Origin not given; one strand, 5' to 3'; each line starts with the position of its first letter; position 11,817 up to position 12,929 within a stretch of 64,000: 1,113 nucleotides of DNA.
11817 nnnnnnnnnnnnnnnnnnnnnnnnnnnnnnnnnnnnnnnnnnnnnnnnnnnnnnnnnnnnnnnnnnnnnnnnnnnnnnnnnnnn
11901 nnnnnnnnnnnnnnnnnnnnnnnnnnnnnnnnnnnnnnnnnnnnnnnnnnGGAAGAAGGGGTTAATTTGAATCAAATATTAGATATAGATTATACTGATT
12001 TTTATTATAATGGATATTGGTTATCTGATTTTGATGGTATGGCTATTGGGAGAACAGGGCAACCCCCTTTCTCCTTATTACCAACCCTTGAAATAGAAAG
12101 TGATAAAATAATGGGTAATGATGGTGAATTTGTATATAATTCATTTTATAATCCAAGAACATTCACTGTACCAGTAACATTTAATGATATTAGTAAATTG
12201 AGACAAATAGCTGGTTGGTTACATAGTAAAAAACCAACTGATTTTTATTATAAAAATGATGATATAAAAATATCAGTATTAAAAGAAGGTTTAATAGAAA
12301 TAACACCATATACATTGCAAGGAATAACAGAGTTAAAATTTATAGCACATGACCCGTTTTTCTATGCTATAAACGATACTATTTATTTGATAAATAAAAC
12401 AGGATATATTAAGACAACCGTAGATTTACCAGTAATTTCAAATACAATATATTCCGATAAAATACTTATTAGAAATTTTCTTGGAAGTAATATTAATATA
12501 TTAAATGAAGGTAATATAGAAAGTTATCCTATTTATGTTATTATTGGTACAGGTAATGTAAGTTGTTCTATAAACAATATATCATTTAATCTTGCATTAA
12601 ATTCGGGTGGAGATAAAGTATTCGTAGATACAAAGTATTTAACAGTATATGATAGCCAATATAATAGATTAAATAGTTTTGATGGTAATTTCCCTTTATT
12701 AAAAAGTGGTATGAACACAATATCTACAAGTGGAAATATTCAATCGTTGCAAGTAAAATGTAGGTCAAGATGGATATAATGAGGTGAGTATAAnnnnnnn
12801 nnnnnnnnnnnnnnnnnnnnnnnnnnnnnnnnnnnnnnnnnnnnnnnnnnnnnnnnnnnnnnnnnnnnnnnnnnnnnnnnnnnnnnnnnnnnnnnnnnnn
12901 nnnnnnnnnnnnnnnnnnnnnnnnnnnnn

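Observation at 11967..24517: Two successive tail-tip/receptor-binding modules separated by an attenuator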

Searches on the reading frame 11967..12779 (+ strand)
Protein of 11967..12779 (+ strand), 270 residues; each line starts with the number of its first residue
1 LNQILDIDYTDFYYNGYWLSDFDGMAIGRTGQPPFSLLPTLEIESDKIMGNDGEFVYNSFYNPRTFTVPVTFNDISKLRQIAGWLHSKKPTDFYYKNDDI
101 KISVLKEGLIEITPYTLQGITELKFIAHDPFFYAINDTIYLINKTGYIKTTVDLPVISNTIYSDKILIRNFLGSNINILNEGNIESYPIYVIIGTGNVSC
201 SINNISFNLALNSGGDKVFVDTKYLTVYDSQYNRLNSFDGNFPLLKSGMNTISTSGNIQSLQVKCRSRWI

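Call 3: search_protein_families(library=pfam, proteins=[window:11967-12779:+], max_evalue=0.01)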
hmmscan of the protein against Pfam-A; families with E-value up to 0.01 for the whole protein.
window:11967-12779:+ (270 aa): 1 family
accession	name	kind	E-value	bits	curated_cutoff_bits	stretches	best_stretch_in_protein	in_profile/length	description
PF05709.17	Sipho_tail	-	0.00019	22.1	24.2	1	38-101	19-91/118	Phage tail protein RIFT-related domain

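Call 4: search_protein_families(library=phrogs, proteins=[window:11967-12779:+], max_evalue=0.001)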
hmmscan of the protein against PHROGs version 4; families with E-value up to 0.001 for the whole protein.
window:11967-12779:+ (270 aa): 2 families
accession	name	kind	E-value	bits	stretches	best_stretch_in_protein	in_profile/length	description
phrog_33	-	tail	1.6e-29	104.4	1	10-270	37-278/651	distal tail protein Dit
phrog_202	-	tail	7.4e-08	32.7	1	11-192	22-184/523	distal tail protein Dit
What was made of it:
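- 11967..12779 (+): Dit, distal tail protein (270 aa). It is the hub of the tail tip and the left flank of the cassette. phrog_33 1.6e-29 (call 4).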

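Call 14: find_related_loci(query=window:11967-12779:+, collection=viral_contigs, flank=10000)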
Query window:11967-12779:+ (270 aa) in viral_contigs; peptide patterns used: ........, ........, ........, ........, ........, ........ (x = any residue, [..] = any of these).
8 stretches matched a pattern, but none encodes a relative of the query by tblastn (E <= 1e-3).

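Call 18: find_encoding_contigs(protein=window:11967-12779:+, flank=10000)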
Protein window:11967-12779:+ (270 aa): 1 contig read that carries it; 1 place shown.
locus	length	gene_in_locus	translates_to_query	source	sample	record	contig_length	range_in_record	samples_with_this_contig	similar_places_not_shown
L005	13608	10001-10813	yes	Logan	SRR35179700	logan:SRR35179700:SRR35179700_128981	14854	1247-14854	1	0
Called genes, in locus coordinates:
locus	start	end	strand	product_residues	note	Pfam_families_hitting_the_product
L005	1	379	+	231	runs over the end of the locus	PF27211:YomV_2nd (weak)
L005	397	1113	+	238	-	PF27173:YomU_Tube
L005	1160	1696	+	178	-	-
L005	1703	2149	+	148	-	PF27376:YomN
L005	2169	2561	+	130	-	-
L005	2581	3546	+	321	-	PF01520:Amidase_3, PF01471:PG_binding_1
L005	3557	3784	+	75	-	-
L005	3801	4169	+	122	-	-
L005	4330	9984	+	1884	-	PF10145:PhageMin_Tail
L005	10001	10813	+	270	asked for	PF20195:DUF6558 (weak)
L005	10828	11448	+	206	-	PF10651:BppU_N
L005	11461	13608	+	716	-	?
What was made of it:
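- Closest known: SPbeta-type. Same: The upstream genes carry YomV_2nd, YomU_Tube and YomN domains (call 18).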

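Call 23: search_dna_similar(query=window:11967-12779:+, collection=phages, mode=protein, max_rows=25, max_evalue=0.001)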
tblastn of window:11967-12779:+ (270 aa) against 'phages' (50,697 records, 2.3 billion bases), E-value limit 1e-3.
Records with a match: 39; places in all: 39; records where one place covers at least 80% of the query: 18.
Best place of each record, by identity: <60% 39.
By first word of the organism name: Lactobacillus 15; Clostridium 10; Bacillus 6; Geobacillus 5; Anaerosphaera 1; Erysipelothrix 1; Streptococcus 1.
By host as written in the record: Lactobacillus delbrueckii 6; Clostridium perfringens strain S63 2; Clostridium tetani ATCC 19406 2; Geobacillus kaustophilus ATCC 8005 2; Lactobacillus jensenii 2; Geobacillus stearothermophilus 2184 2; Lactobacillus delbrueckii subsp. bulgaricus 2; Lactobacillus delbrueckii subsp. lactis strain LL78 2; and 17 more.
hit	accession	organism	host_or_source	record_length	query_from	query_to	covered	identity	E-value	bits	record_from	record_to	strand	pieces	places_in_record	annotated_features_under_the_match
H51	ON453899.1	Clostridium phage Amboise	[Clostridium] innocuum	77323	1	270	100%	28.1%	5e-21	98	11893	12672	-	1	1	distal tail protein | tail protein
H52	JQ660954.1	Clostridium phage PhiS63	Clostridium perfringens strain S63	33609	1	263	97%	26.9%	6e-5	50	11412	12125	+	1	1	gp14 | gp13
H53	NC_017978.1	Clostridium phage PhiS63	Clostridium perfringens strain S63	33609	1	263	97%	26.9%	6e-5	50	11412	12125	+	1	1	distal tail protein Dit | tail length tape measure protein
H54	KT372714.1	Bacillus phage vB_BtS_BMBtp16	Bacillus thuringiensis YBT-1518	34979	26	270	91%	27.5%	7e-10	65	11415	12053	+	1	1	tail component protein | endopeptidase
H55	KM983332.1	Clostridium phage phiCT19406C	Clostridium tetani ATCC 19406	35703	14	270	95%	25.6%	6e-7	56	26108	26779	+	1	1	tail protein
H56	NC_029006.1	Clostridium phage phiCT19406C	Clostridium tetani ATCC 19406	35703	14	270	95%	25.6%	6e-7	56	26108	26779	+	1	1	tail family protein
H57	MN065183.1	Bacillus phage vB_BthS-HD29phi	Bacillus thuringiensis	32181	20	269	93%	26.2%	7e-9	62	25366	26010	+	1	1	tail protein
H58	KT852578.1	Bacillus phage BMBtp1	Bacillus thuringiensis YBT-1765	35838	20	269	93%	25.4%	3e-8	60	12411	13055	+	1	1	tail component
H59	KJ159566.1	Geobacillus phage GBK2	Geobacillus kaustophilus ATCC 8005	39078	37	270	87%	26.8%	2e-7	57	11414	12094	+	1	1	hypothetical protein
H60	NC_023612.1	Geobacillus phage GBK2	Geobacillus kaustophilus ATCC 8005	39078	37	270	87%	26.8%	2e-7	57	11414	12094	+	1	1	distal tail protein Dit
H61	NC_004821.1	Bacillus phage phBC6A52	Bacillus cereus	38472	26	269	90%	25.4%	1e-7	58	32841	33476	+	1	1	Gp13 protein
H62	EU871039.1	Lactobacillus phage Lv-1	Lactobacillus jensenii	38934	7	268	97%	23.6%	1e-6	56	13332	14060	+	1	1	tail protein | tape measure protein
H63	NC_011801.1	Lactobacillus phage Lv-1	Lactobacillus jensenii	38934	7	268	97%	23.6%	1e-6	56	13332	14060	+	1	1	tail protein | minor tail protein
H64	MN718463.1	Clostridium phage phiCDKH01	Clostridioides difficile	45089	39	270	86%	24.8%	4e-5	50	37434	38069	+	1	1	hypothetical protein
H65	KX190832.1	Bacillus phage vB_BtS_BMBtp13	Bacillus thuringiensis BGSC 4R1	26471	37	269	86%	23.9%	1e-6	55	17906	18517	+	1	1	hypothetical protein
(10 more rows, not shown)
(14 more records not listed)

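Call 30: find_homologous_proteins(query=window:11967-12779:+, max_evalue=0.001)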
Query window:11967-12779:+ (270 aa): 18 proteins with E <= 0.001 among 362 candidates.
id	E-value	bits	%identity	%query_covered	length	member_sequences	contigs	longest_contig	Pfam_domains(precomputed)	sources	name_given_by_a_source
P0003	4.1e-177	605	100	100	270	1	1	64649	PF20195.6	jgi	jgi:predicted phage tail component-like protein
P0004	2.2e-157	540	86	100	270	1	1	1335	PF20195.6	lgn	-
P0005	2.6e-72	262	46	98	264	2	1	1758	PF05709.18,PF20195.6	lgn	-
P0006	4.4e-69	251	45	98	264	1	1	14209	PF05709.18,PF20195.6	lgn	-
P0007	4.2e-68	248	44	98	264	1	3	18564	PF05709.18,PF20195.6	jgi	jgi:phage-related protein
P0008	1.0e-66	243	46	98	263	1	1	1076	PF05709.18,PF20195.6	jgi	jgi:predicted phage tail component-like protein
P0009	5.4e-66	241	42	98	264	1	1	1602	PF05709.18,PF20195.6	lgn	-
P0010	2.4e-61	226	44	100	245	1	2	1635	PF05709.18,PF20195.6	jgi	jgi:predicted phage tail component-like protein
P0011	8.1e-61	224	39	100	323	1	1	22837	PF05709.18,PF20195.6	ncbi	-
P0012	2.4e-59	219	41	100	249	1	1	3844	PF05709.18,PF20195.6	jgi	jgi:predicted phage tail component-like protein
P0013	5.6e-47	178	38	100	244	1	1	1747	-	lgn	-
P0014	8.9e-45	171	36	98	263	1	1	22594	PF05709.18,PF20195.6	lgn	-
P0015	1.4e-43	167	36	100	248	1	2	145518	PF05709.18,PF20195.6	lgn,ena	-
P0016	3.9e-41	159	37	100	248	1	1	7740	PF20195.6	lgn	-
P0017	2.4e-40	157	50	54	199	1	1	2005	PF05709.18,PF20195.6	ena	-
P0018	2.8e-36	143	34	97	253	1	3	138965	PF20195.6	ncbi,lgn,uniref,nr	ncbi:hypothetical protein K144316041_p20360 (plasmid) [Clostridium tetani]|uniref:phage tail domain-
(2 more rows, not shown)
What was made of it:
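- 11967..12779 (+): 18 homologues found (call 30).
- On Dit (distal tail protein, siphovirus hub): Homologues carry PF05709 and PF20195 (call 30).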

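Call 31: find_encoding_contigs(protein=P0007, flank=10000, max_places=2)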
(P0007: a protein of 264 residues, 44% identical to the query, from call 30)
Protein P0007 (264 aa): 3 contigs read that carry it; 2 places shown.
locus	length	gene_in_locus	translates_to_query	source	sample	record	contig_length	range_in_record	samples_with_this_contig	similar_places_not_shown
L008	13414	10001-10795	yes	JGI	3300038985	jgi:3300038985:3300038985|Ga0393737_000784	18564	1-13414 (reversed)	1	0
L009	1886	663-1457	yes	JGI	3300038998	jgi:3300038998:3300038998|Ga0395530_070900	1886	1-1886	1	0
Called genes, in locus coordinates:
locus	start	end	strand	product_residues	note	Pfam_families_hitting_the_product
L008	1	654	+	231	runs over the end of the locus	PF27211:YomV_2nd (weak)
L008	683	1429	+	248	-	PF27173:YomU_Tube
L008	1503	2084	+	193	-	-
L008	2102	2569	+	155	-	PF27376:YomN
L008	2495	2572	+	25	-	-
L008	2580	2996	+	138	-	-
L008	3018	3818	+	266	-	PF01520:Amidase_3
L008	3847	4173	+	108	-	-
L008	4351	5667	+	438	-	PF10145:PhageMin_Tail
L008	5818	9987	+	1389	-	-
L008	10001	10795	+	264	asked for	PF20195:DUF6558, PF05709:Sipho_tail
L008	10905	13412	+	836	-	?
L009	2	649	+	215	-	?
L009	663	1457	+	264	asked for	PF20195:DUF6558, PF05709:Sipho_tail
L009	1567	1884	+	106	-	?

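Call 32: find_encoding_contigs(protein=P0006, flank=10000, max_places=2)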
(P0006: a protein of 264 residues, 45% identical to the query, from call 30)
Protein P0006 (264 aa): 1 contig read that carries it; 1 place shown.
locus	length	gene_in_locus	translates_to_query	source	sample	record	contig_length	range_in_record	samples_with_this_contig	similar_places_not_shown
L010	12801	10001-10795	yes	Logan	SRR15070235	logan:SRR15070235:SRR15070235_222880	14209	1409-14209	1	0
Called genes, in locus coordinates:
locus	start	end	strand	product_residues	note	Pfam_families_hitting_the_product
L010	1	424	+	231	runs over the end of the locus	PF27211:YomV_2nd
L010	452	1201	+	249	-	PF27173:YomU_Tube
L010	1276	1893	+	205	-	-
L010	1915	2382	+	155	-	PF27376:YomN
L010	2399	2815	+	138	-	-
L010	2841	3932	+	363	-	PF01510:Amidase_2, PF01471:PG_binding_1, PF09374:PG_binding_3 (faint), PF01471:PG_binding_1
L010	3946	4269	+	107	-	-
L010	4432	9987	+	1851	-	PF10145:PhageMin_Tail, PF01471:PG_binding_1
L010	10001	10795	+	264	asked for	PF20195:DUF6558, PF05709:Sipho_tail (weak)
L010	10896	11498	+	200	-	-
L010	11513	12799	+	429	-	?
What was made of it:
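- L010 also has non-tal genes after dit (call 32).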

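Call 33: find_encoding_contigs(protein=P0011, flank=10000, max_places=2)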
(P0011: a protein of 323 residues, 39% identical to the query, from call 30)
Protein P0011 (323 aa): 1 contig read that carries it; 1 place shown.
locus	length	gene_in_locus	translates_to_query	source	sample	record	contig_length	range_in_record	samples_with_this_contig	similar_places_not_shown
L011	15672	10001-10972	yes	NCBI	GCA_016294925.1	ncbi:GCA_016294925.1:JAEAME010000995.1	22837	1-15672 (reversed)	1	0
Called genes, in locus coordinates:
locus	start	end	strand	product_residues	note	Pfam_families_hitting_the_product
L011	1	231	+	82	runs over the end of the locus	-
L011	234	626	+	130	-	PF02661:Fic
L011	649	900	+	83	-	-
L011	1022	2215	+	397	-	PF14311:DUF4379 (faint)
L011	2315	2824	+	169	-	-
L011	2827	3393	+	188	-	-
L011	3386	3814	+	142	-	PF27376:YomN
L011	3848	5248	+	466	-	PF10145:PhageMin_Tail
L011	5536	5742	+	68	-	-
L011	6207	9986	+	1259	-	-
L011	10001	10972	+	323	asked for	PF20195:DUF6558, PF05709:Sipho_tail (weak)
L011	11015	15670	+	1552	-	?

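Call 34: find_encoding_contigs(protein=P0015, flank=10000, max_places=1)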
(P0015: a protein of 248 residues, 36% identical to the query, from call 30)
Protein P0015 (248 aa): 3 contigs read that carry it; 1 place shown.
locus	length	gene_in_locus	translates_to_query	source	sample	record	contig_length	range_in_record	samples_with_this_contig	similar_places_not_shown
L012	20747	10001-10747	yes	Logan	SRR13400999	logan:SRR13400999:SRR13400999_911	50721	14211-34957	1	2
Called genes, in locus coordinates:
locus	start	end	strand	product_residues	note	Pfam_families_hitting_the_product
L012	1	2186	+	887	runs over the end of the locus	-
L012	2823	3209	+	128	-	PF27256:YomW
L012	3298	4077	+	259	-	PF27173:YomU_Tube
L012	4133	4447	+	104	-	-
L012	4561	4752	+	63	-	-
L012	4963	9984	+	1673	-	PF10145:PhageMin_Tail, PF01471:PG_binding_1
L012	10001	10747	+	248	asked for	PF20195:DUF6558 (weak), PF05709:Sipho_tail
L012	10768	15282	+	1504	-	PF18994:Prophage_tailD1 (weak), PF06605:Prophage_tail, PF13385:Laminin_G_3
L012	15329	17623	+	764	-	-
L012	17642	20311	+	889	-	PF07484:Collar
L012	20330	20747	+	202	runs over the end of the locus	PF28596:Caudo_TAP_N (faint), PF14301:DUF4376 (weak)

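Call 35: find_encoding_contigs(protein=P0018, flank=10000, max_places=1)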
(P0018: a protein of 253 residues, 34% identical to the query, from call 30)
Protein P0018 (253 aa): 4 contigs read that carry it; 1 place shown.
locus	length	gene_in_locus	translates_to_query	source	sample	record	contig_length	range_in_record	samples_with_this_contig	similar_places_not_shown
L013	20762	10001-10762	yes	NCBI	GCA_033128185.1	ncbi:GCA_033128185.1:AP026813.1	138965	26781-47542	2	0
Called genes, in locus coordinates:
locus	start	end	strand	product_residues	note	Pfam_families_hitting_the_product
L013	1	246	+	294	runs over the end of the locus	PF27211:YomV_2nd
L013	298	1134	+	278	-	PF27173:YomU_Tube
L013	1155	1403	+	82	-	-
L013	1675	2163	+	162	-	-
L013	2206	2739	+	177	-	-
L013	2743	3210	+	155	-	PF27376:YomN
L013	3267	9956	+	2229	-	PF10145:PhageMin_Tail, PF00877:NLPC_P60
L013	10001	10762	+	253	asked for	PF20195:DUF6558 (weak)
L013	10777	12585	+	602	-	PF18994:Prophage_tailD1 (weak), PF06605:Prophage_tail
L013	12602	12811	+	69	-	-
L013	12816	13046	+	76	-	-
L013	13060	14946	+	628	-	PF10651:BppU_N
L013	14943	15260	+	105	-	-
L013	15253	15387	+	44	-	PF09693:Phage_XkdX (weak)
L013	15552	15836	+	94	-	-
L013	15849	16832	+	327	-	-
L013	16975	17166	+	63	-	-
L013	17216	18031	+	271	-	PF02899:Phage_int_SAM_1 (faint), PF13495:Phage_int_SAM_4, PF00589:Phage_integrase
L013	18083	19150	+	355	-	PF00589:Phage_integrase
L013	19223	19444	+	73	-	PF10960:Holin_BhlA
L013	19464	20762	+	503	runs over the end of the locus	PF01832:Glucosaminidase, PF01520:Amidase_3, PF05036:SPOR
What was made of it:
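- Closest known: SPbeta-type. Same: Relatives include a 139-kb C. tetani plasmid with the same tail genes (call 35).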

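Call 36: find_encoding_contigs(protein=P0014, flank=10000, max_places=1)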
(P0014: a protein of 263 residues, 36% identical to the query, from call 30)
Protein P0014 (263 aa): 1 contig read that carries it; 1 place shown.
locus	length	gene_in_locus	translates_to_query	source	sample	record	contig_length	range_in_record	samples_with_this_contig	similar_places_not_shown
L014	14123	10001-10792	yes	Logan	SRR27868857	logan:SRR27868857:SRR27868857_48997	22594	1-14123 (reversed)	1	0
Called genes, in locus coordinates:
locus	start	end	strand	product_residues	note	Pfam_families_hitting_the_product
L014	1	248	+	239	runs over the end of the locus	PF27173:YomU_Tube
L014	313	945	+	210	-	-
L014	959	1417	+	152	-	PF27376:YomN (weak)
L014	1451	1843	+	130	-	-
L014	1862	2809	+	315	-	PF01510:Amidase_2, PF08239:SH3_3 (faint)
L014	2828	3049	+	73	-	PF04531:Phage_holin_1 (weak)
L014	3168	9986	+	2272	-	-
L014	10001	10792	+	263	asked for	PF20195:DUF6558, PF05709:Sipho_tail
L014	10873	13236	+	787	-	PF18994:Prophage_tailD1, PF06605:Prophage_tail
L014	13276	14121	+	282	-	?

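Call 38: search_protein_families(library=pfam, proteins=[L010:10896-11498:+, L010:11513-12799:+, L008:10905-13412:+, L011:11015-15670:+, L013:13060-14946:+, L013:14943-15260:+, L013:12602-12811:+, L013:12816-13046:+], max_evalue=0.01)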
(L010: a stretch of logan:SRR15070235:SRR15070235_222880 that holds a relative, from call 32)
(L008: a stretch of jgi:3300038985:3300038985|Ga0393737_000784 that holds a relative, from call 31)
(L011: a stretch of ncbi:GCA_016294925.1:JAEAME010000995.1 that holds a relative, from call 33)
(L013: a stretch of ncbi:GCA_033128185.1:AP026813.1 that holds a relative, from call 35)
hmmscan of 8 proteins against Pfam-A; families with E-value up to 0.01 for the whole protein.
L010:10896-11498:+ (200 aa): 0 families

L010:11513-12799:+ (429 aa): 0 families

L008:10905-13412:+ (836 aa): 4 families
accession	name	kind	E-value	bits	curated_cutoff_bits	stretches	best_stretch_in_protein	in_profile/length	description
PF06605.17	Prophage_tail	-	1.7e-27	97.1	31.3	1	110-350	18-239/250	Prophage endopeptidase tail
PF13599.13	Pentapeptide_4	-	9.5e-10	38.9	38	1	429-496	10-77/78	Pentapeptide repeat region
PF18994.6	Prophage_tailD1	-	6.1e-08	33.2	23.6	1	28-92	17-84/84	Prophage endopeptidase tail N-terminal domain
PF25296.1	Decapeptide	-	0.001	19.4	45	0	383-427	8-52/74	Decapeptide repeat region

L011:11015-15670:+ (1552 aa): 2 families
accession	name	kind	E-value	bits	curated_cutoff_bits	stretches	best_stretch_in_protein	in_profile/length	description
PF06605.17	Prophage_tail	-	5e-21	75.9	31.3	1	115-366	24-237/250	Prophage endopeptidase tail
PF18994.6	Prophage_tailD1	-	2e-08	34.8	23.6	1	25-91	15-84/84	Prophage endopeptidase tail N-terminal domain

L013:13060-14946:+ (628 aa): 3 families
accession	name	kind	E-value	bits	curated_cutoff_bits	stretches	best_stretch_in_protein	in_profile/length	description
PF10651.15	BppU_N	-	1.8e-27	96.2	23.1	1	4-134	2-136/142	BppU N-terminal domain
PF02839.19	CBM_5_12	-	0.0056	17.1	26.2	0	265-288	1-24/44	Carbohydrate-binding module family 5/12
PF12708.12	Pect-lyase_RHGA_epim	-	0.0063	16.8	27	1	492-570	132-208/213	Rhamnogalacturonase A/epimerase, pectate lyase-like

L013:14943-15260:+ (105 aa): 0 families

L013:12602-12811:+ (69 aa): 0 families

L013:12816-13046:+ (76 aa): 0 families

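Call 39: search_protein_families(library=phrogs, proteins=[L010:10896-11498:+, L010:11513-12799:+], max_evalue=0.001)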
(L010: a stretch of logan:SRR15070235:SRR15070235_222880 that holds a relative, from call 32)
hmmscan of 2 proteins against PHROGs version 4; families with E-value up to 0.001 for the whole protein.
L010:10896-11498:+ (200 aa): 0 families

L010:11513-12799:+ (429 aa): 0 families

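Call 43: find_encoding_contigs(protein=P0004, flank=5000, max_places=2)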
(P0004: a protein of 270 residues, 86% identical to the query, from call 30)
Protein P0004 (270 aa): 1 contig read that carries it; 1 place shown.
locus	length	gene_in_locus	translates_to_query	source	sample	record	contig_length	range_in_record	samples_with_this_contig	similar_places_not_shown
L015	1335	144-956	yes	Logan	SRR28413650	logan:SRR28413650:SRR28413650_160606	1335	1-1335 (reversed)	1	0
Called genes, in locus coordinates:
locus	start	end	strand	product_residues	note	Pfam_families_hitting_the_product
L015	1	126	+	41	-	?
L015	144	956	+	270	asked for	PF20195:DUF6558 (weak)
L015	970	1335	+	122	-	?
